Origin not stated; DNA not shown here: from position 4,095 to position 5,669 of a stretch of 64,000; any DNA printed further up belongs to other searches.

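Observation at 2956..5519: Lipid and central-carbon auxiliary genes: isocitrate lyase with a fatty-acid desaturase and a lipase-like hydrolase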

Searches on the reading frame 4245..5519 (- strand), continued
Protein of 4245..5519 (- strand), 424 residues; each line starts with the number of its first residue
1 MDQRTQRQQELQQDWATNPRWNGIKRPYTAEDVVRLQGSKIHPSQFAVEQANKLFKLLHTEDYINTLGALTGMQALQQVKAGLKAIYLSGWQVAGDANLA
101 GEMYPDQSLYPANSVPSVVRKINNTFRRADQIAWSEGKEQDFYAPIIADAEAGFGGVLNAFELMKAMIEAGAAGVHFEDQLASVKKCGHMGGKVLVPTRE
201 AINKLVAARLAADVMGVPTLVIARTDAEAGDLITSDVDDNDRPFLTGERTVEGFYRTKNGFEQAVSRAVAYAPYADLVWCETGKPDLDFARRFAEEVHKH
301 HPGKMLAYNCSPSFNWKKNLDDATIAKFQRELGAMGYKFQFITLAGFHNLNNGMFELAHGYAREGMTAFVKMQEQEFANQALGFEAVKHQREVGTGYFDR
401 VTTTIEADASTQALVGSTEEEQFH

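Call 58: search_protein_families(library=pfam, proteins=[L085:9508-10161:+, L165:11370-12017:+, L103:10207-10821:+, L108:6325-7509:+, L097:5845-6513:+], max_evalue=0.001)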
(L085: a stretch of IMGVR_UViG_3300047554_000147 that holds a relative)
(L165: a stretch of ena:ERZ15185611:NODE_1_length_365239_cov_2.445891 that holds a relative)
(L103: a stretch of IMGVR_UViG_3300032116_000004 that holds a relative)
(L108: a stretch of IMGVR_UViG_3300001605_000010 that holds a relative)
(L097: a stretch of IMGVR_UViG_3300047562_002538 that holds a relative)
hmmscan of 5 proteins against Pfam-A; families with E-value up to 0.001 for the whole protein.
L085:9508-10161:+ (217 aa): 1 family
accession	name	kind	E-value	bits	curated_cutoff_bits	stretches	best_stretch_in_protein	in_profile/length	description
PF00596.27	Aldolase_II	-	3.1e-24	86.3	22.2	1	4-211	2-182/183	Class II Aldolase and Adducin N-terminal domain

L165:11370-12017:+ (215 aa): 1 family
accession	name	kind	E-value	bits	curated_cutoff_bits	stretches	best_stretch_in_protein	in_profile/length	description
PF00596.27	Aldolase_II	-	2.3e-24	86.7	22.2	1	4-209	2-182/183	Class II Aldolase and Adducin N-terminal domain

L103:10207-10821:+ (204 aa): 0 families

L108:6325-7509:+ (394 aa): 10 families
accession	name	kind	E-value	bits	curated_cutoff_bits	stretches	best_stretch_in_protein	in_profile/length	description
PF01266.30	DAO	-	1.5e-60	206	27.9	1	7-392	2-352/353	FAD dependent oxidoreductase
PF13450.12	NAD_binding_8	-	1.6e-09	38.4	21.9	1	9-48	1-40/68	NAD(P)-binding Rossmann-like domain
PF07992.20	Pyr_redox_2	-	2.7e-06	27.4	26.1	1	3-40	141-178/291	Pyridine nucleotide-disulphide oxidoreductase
PF00070.33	Pyr_redox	-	5.2e-05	24.1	22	1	6-40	1-35/82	Pyridine nucleotide-disulphide oxidoreductase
PF03486.20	HI0933_like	-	9.6e-05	22.4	50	1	6-59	2-56/244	HI0933-like protein Rossmann domain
PF02558.23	ApbA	-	0.00017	21.7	22.2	1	7-40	1-33/150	Ketopantoate reductase PanE/ApbA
PF01946.23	Thi4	-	0.00022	21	26.2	1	5-36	18-50/235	Thi4 family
PF00890.30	FAD_binding_2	-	0.00038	20.2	20.4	1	7-56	2-51/414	FAD binding domain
PF02737.24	3HCDH_N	-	0.00061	20.2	22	0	6-38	1-33/180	3-hydroxyacyl-CoA dehydrogenase, NAD binding domain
PF21799.2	MurD-like_N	-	0.00091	19.9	27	0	5-46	1-42/88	Mur ligase MurD-like, N-terminal domain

L097:5845-6513:+ (222 aa): 1 family
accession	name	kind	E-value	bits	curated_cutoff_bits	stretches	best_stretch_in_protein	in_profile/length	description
PF20043.4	DUF6445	-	7.1e-14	52.7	24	1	5-201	16-219/224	Family of unknown function (DUF6445)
